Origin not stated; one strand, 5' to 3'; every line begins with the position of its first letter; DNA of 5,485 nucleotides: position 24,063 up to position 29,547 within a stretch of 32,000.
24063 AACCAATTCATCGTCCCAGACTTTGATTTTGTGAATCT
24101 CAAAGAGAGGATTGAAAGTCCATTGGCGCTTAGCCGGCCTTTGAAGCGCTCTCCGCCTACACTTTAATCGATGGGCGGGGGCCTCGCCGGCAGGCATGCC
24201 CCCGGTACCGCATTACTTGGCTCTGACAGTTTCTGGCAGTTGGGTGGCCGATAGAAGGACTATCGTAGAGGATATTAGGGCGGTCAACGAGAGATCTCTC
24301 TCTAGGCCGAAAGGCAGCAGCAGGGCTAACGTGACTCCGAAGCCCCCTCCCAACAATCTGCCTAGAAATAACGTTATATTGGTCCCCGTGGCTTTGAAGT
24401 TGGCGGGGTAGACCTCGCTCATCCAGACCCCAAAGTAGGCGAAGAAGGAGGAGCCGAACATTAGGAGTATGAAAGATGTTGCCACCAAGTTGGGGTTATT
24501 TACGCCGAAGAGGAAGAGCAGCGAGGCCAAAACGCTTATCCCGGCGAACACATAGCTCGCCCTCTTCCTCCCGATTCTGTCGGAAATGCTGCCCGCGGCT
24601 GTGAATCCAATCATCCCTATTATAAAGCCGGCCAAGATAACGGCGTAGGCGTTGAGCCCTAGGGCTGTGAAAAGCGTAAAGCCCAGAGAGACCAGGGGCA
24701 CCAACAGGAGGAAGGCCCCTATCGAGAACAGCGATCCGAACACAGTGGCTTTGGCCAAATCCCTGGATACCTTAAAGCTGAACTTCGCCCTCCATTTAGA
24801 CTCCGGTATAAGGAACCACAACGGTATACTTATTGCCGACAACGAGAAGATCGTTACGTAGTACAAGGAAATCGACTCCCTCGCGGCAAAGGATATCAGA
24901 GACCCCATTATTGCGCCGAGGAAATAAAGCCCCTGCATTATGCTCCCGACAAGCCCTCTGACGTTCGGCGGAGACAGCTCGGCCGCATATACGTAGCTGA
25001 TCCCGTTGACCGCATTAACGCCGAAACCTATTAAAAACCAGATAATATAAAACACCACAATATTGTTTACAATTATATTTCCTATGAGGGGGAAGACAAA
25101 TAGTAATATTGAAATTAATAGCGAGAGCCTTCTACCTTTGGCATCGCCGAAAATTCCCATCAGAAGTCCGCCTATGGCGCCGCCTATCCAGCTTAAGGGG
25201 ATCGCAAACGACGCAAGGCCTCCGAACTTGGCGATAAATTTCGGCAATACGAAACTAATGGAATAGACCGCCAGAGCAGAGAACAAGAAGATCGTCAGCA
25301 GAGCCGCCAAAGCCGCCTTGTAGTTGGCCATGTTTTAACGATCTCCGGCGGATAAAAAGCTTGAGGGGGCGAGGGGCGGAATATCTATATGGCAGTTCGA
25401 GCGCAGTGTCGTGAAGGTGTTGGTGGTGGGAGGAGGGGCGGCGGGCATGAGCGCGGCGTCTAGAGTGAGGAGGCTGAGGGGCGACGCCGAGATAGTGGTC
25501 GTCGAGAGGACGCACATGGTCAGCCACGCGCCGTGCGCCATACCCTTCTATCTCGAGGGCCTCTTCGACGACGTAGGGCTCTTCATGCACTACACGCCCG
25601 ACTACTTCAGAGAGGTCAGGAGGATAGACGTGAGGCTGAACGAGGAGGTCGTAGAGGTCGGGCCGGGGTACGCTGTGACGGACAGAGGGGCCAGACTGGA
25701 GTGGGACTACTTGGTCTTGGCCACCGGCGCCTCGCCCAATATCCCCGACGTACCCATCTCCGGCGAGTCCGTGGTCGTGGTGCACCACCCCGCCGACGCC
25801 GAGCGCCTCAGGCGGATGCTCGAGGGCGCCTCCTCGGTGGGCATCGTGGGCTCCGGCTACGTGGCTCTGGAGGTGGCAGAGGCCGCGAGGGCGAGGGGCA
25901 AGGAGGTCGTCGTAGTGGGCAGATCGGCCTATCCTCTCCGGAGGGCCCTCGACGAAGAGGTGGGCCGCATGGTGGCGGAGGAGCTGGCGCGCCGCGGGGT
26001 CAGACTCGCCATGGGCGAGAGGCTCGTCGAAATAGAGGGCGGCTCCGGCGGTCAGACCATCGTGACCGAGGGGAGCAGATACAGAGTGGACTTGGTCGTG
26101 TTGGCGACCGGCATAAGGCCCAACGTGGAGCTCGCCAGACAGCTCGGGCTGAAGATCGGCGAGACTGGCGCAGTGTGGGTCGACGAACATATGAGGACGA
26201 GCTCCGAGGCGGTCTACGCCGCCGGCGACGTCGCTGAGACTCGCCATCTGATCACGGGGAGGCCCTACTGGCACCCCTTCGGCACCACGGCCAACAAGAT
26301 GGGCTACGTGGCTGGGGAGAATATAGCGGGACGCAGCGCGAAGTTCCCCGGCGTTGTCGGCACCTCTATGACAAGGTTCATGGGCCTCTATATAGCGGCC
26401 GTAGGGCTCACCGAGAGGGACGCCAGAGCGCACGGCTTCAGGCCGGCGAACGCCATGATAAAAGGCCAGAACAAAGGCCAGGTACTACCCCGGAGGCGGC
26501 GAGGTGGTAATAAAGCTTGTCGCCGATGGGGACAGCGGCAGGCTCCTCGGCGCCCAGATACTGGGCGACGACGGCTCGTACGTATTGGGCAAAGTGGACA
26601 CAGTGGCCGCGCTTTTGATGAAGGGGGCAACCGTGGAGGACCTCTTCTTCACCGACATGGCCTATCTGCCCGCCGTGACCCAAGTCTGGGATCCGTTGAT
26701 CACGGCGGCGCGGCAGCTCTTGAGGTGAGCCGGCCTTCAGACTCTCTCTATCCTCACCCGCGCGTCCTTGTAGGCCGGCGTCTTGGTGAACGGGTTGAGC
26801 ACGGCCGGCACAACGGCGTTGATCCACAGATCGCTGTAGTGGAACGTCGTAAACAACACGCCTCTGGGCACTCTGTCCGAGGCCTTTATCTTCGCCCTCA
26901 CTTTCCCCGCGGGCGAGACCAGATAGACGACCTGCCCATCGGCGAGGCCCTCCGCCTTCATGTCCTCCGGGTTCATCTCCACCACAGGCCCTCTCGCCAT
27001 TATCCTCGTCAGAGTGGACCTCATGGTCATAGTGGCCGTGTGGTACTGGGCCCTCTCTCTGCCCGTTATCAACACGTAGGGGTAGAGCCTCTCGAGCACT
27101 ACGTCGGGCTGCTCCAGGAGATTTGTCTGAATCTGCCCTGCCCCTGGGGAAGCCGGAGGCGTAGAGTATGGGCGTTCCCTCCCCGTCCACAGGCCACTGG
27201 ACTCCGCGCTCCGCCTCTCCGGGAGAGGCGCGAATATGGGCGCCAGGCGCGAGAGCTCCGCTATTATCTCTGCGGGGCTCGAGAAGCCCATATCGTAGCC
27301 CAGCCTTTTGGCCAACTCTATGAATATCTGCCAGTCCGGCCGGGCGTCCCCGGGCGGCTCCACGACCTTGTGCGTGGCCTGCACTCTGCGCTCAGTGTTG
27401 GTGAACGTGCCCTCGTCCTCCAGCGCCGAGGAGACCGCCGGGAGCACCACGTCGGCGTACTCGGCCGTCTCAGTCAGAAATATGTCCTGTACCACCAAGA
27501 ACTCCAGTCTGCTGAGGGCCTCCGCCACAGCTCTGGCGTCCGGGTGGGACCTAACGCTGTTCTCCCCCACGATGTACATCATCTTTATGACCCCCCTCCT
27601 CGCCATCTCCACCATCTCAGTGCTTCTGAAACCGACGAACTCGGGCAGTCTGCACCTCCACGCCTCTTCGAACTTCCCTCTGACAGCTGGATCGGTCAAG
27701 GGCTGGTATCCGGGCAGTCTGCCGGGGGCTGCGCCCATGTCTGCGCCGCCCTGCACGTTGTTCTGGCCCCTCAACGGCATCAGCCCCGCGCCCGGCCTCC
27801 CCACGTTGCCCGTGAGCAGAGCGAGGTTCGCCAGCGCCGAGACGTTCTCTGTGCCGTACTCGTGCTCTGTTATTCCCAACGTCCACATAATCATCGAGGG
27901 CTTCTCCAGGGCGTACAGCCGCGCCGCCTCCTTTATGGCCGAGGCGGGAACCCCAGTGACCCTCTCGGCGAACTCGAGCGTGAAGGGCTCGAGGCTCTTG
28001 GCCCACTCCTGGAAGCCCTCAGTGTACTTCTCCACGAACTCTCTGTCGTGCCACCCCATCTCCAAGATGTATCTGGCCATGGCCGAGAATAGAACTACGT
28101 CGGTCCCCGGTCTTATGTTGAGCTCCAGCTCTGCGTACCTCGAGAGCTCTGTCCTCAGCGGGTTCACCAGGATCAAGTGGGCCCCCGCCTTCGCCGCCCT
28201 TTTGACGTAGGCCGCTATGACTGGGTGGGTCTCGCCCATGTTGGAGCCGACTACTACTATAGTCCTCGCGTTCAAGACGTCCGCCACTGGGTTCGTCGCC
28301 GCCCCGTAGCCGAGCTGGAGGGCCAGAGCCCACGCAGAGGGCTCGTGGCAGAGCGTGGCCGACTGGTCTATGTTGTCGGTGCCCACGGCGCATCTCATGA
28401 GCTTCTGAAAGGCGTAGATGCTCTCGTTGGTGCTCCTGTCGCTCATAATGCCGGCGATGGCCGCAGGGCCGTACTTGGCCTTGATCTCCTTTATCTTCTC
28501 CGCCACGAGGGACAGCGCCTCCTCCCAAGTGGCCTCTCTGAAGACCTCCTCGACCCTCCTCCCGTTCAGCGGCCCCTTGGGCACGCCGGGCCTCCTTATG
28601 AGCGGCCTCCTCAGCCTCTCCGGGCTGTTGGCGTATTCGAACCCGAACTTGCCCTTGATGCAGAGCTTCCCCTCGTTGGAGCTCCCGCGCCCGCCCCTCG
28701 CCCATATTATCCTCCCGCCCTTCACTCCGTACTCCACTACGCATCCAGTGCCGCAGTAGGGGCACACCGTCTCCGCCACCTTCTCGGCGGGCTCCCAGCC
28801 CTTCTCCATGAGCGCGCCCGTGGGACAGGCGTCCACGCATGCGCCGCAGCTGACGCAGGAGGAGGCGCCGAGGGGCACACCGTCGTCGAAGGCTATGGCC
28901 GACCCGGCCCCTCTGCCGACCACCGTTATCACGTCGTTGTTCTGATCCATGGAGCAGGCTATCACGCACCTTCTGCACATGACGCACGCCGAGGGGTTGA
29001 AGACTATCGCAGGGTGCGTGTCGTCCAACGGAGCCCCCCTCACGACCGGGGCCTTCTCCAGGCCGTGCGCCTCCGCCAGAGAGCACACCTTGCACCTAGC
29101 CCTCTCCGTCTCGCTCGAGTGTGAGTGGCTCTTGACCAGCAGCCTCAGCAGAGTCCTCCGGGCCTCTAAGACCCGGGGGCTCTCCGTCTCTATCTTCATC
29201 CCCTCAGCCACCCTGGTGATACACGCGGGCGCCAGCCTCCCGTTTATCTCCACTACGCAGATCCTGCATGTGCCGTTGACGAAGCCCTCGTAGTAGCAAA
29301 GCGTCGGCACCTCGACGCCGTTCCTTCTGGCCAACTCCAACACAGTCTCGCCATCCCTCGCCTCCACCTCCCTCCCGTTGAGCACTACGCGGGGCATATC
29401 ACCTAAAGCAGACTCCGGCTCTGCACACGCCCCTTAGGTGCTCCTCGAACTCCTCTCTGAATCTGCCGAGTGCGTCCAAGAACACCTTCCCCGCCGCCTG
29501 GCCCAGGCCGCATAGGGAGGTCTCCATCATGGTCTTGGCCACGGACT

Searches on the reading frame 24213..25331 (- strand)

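Call 115: search_protein_families(library=pfam, proteins=[window:24213-25331:-], max_evalue=0.001)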
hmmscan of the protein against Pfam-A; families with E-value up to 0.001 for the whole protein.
window:24213-25331:- (372 aa): 2 families
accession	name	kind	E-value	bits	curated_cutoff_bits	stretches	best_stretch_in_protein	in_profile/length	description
PF07690.21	MFS_1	-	1.3e-19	70.7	33.4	1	12-332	2-346/347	Major Facilitator Superfamily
PF00083.30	Sugar_tr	-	7.2e-16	58.5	22.3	1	48-180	56-196/452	Sugar (and other) transporter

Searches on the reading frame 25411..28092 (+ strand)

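Call 115: search_protein_families(library=pfam, proteins=[window:25411-28092:+], max_evalue=0.001)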
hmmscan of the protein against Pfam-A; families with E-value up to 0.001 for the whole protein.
window:25411-28092:+ (893 aa): 8 families
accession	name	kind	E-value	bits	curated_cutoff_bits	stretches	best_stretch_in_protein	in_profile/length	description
PF07992.20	Pyr_redox_2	-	4.1e-57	194.3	26.1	1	1-276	1-279/291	Pyridine nucleotide-disulphide oxidoreductase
PF00070.33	Pyr_redox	-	4.6e-20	72.4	22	1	143-217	2-77/82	Pyridine nucleotide-disulphide oxidoreductase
PF13738.12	Pyr_redox_3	-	2.2e-13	50.6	30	1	65-272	86-305/305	Pyridine nucleotide-disulphide oxidoreductase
PF13450.12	NAD_binding_8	-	2.6e-06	28.1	21.9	0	5-35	1-29/68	NAD(P)-binding Rossmann-like domain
PF13454.12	NAD_binding_9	-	1.3e-05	25.6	21.8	0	187-235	105-154/155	FAD-NAD(P)-binding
PF13434.12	Lys_Orn_oxgnase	-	0.00015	21.5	21.3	1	67-165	116-213/339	L-lysine 6-monooxygenase/L-ornithine 5-monooxygenase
PF13241.12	NAD_binding_7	-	0.00023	22.2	22.1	0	142-185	9-46/104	Putative NAD(P)-binding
PF03486.20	HI0933_like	-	0.00031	20.7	50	0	2-34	2-32/244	HI0933-like protein Rossmann domain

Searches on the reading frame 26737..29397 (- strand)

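Call 115: search_protein_families(library=pfam, proteins=[window:26737-29397:-], max_evalue=0.001)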
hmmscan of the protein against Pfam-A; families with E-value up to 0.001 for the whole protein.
window:26737-29397:- (886 aa): 11 families
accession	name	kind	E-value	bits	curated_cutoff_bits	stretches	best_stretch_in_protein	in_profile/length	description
PF00384.28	Molybdopterin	-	6.4e-78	262.7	24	1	261-698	1-353/353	Molybdopterin oxidoreductase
PF01568.27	Molydop_binding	-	3e-25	88.8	26.8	1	774-878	1-108/110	Molydopterin dinucleotide binding domain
PF13510.11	Fer2_4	-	1.1e-15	57.8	22.8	1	5-73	7-81/82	2Fe-2S iron-sulfur cluster binding domain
PF04879.21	Molybdop_Fe4S4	-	3.6e-14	52.9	22.7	1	205-258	1-55/55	Molybdopterin oxidoreductase Fe4S4 domain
PF00037.32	Fer4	-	3.3e-08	33.5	21.1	1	179-196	6-23/24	4Fe-4S binding domain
PF12838.12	Fer4_7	-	7.8e-07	29.9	27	1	138-195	2-52/52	4Fe-4S dicluster domain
PF13237.11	Fer4_10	-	2e-05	24.9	25.5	1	131-192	2-53/53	4Fe-4S dicluster domain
PF13187.11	Fer4_9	-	4.9e-05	23.7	27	1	137-195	1-51/52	4Fe-4S dicluster domain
PF12837.12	Fer4_6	-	8.1e-05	22.8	25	1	179-196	7-24/24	4Fe-4S binding domain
PF14697.11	Fer4_21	-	0.00062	20.3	35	1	134-194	4-55/59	4Fe-4S dicluster domain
PF13183.11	Fer4_8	-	0.00075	20.4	27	0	136-194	3-67/68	4Fe-4S dicluster domain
